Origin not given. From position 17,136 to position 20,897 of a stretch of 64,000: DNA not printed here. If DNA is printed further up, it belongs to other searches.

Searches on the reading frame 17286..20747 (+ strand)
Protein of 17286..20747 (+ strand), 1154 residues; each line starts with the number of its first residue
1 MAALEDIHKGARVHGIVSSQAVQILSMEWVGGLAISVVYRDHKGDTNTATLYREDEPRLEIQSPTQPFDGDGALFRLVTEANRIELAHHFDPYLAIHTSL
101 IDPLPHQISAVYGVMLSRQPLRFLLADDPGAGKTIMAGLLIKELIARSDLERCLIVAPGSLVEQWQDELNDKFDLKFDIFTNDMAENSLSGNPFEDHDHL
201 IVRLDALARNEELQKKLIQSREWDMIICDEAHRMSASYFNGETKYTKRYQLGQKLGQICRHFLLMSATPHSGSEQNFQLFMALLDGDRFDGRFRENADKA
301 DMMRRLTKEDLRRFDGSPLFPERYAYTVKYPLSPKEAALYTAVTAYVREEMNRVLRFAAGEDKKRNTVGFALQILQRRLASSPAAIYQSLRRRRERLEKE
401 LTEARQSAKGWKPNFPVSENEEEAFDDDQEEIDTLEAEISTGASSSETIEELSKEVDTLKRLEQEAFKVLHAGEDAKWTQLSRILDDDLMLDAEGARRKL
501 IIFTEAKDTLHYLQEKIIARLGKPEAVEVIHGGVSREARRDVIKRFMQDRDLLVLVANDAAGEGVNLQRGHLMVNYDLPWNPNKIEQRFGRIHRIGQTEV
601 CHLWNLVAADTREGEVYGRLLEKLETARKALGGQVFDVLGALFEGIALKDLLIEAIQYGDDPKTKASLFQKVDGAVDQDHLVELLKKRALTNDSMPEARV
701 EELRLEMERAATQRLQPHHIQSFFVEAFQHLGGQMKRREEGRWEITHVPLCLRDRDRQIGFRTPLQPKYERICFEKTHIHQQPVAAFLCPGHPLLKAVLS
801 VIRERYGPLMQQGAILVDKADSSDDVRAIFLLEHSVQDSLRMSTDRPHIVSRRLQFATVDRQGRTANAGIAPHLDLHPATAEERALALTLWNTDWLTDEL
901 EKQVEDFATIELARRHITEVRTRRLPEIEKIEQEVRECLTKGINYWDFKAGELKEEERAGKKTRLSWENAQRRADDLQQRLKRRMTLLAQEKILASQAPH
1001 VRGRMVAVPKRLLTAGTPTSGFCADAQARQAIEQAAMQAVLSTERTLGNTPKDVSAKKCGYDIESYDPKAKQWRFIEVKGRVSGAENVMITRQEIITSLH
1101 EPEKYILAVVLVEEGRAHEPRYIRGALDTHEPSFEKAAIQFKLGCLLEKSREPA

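Call 7: search_protein_families(library=pfam, proteins=[window:17286-20747:+], max_evalue=0.01)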
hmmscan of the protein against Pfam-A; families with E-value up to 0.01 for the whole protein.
window:17286-20747:+ (1154 aa): 7 families
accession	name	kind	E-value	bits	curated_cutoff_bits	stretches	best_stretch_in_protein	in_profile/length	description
PF13020.12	NOV_C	-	9.2e-21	74.2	22.1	1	1032-1123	1-91/91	Protein NO VEIN, C-terminal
PF00271.37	Helicase_C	-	9.9e-21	74.5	23.5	1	493-596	11-110/110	Helicase conserved C-terminal domain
PF00176.29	SNF2-rel_dom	-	2.4e-17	63.4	24.9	1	120-289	17-183/290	SNF2-related domain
PF04851.21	ResIII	-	6.2e-16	59.2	22.5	1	102-269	3-162/164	Type III restriction enzyme, res subunit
PF00270.35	DEAD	-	1.6e-09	38.1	26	1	123-271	17-162/167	DEAD/DEAH box helicase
PF09848.15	SLFN-g3_helicase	-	0.00014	21.7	24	1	128-237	9-94/354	Schlafen group 3, DNA/RNA helicase domain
PF22624.1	AASDHPPT_N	-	0.0033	18.1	27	0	334-420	5-89/100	4'-phosphopantetheinyl transferase, N-terminal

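Call 8: search_protein_families(library=padloc, proteins=[window:17286-20747:+], max_evalue=0.01)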
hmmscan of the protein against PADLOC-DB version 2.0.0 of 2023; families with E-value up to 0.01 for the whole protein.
window:17286-20747:+ (1154 aa): 57 families (the best 25 are shown)
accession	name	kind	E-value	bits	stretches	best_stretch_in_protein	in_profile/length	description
PDLC00659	HmaA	-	0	1510.6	1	1-1152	1-1171/1176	SNF2 helicase / DEAD-box helicase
PDLC02620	DrmD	-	2.4e-120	401.2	1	98-696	95-680/1060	DrmD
PDLC02621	DrmD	-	4.4e-98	327.8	1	122-992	140-1006/1040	DrmD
PDLC02500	BrxHI|BrxHII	-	6.1e-96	320.9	1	19-746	14-714/933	BrxHI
PDLC02504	BrxHI|BrxHII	-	2.8e-87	291.7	1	74-744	81-727/971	BrxHII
PDLC02572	DrmA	-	5.7e-67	224.5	1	78-645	101-677/1043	DrmA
PDLC02632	DrmD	-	1.3e-61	206.9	1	78-610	106-640/662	DrmD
PDLC02619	DrmD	-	1.9e-58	196.4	2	82-521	14-437/872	DrmD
PDLC02623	DrmD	-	1.8e-56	189.5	2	327-642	405-670/1040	DrmD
PDLC02633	DrmD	-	2.4e-55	185.9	1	116-598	138-631/839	DrmD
PDLC02634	DrmD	-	4.3e-50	168.4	1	101-800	90-774/900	DrmD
PDLC02840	DpdE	-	3.9e-44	149.3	2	98-289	155-322/1091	DpdE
PDLC02624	DrmD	-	1.4e-39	134.1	1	140-632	1-510/652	DrmD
PDLC02843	DpdE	-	1.8e-39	133.4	2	95-291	151-319/1091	DpdE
PDLC02193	PLD_Helicase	-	4.8e-33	112.3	2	450-629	646-832/905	-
PDLC00628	ZorD1|ZorD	-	4.1e-21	72.4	2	496-606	833-942/1171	"SWI2/SNF2 helicase, Mrr-like nuclease"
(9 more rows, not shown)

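Call 9: search_protein_families(library=ncbifam, proteins=[window:17286-20747:+], max_evalue=0.01)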
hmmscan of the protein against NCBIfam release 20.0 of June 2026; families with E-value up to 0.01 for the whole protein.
window:17286-20747:+ (1154 aa): 27 families (the best 25 are shown)
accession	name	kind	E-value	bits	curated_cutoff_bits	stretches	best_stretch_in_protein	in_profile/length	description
NF038317.1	DISARM_DrmD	equivalog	1.6e-109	367.7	610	1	122-991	126-989/1021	DISARM system SNF2-like helicase DrmD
NF041062.1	DpdE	equivalog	3.6e-58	197.4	500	2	95-290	146-318/1048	protein DpdE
NF038318.1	DISARM_DrmD_b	equivalog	7.5e-58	196.4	950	2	82-534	11-447/868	DISARM system SNF2-like helicase DrmD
NF042964.1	phospholipD_antiphage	equivalog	8.2e-53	179.9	1100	2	338-640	565-834/895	phospholipase D-like domain-containing anti-phage protein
NF003426.0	PRK04914.1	equivalog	1.7e-48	165.6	576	2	74-290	125-337/959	RNA polymerase-associated protein RapA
NF058637.1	helic_SCO1167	equivalog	1e-21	76.8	1200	2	499-632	781-911/932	SCO1167/SCO6262 family helicase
NF053675.1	pilus_reg_Snf2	equivalog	2.8e-17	62.1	1100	2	489-616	869-993/1029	pilus expression-regulating Snf2 family helicase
NF041790.1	anti-phage_ZorD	equivalog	2.3e-16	58.9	1500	2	497-602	922-1031/1035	type I Zorya anti-phage system protein ZorD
NF053631.1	RNA_helic_CshA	equivalog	7.9e-12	44.8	646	1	448-600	199-336/434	degradosome RNA helicase CshA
NF010337.0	PRK13766.1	equivalog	2.6e-11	42.4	610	2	446-617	321-487/781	Hef nuclease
NF053711.1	RNA_heli_RhlE1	exception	2.6e-09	36.3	750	1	497-611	244-352/434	RNA helicase RhlE1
NF045503.1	repair_heli_XPB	equivalog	7.8e-09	34.6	610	1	130-251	213-329/548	DNA repair helicase XPB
NF008744.0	PRK11776.1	equivalog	1.4e-08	33.7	524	1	497-600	242-341/460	ATP-dependent RNA helicase DbpA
NF002340.1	PRK01297.1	equivalog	3.7e-08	32.6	564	1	460-600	222-348/372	ATP-dependent RNA helicase RhlB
TIGR04095.1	dnd_restrict_1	equivalog_domain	4e-08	32.7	600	1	128-244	32-155/451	DNA phosphorothioation system restriction enzyme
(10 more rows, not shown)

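Call 35: search_solved_structures(query=window:17286-20747:+, max_evalue=0.00001)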
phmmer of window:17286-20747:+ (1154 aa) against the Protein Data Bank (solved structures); distinct sequences matched with E-value up to 0.00001: 98 (the best 60 are shown).
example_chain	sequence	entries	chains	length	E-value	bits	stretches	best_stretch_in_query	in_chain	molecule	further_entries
8so8_A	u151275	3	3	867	3.3e-33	118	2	91-291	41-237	RNA polymerase-associated protein RapA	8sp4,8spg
6bog_A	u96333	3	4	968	4.7e-33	117.5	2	91-291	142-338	RNA polymerase-associated protein RapA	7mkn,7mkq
7m8e_F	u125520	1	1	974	4.8e-33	117.4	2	91-291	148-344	RNA polymerase-associated protein RapA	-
4s20_K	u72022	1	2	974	5.7e-33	117.2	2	91-290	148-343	RNA polymerase-associated protein RapA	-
8t0l_F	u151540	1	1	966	1.2e-31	112.8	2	102-291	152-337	RNA polymerase-associated protein RapA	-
1z63_A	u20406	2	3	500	1.5e-18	69.4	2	470-616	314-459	Helicase of the snf2/rad54 family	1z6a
6vzg_K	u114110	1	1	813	3e-15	58.5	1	530-706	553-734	Nuclear protein STH1/NPS1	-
6vz4_K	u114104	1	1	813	3e-15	58.5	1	530-706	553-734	Nuclear protein STH1/NPS1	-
6hts_G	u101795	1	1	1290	5.4e-15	57.7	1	493-636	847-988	Chromatin-remodeling ATPase INO80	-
8oo7_G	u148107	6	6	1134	6.5e-15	57.4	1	491-633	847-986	Chromatin-remodeling ATPase Ino80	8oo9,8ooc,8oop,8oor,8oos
6fhs_G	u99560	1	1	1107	6.6e-15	57.4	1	491-633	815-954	Ino80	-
8atf_G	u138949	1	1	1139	6.6e-15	57.4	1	491-633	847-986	Ino80 ATPase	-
7zi4_G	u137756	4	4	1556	8.3e-15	57.1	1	493-636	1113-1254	Chromatin-remodeling ATPase INO80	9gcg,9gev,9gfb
6k15_J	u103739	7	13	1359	1.3e-14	56.4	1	530-706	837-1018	Nuclear protein STH1/NPS1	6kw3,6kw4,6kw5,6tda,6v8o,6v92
9ge5_G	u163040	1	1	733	1.3e-14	56.4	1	493-629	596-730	Chromatin-remodeling ATPase INO80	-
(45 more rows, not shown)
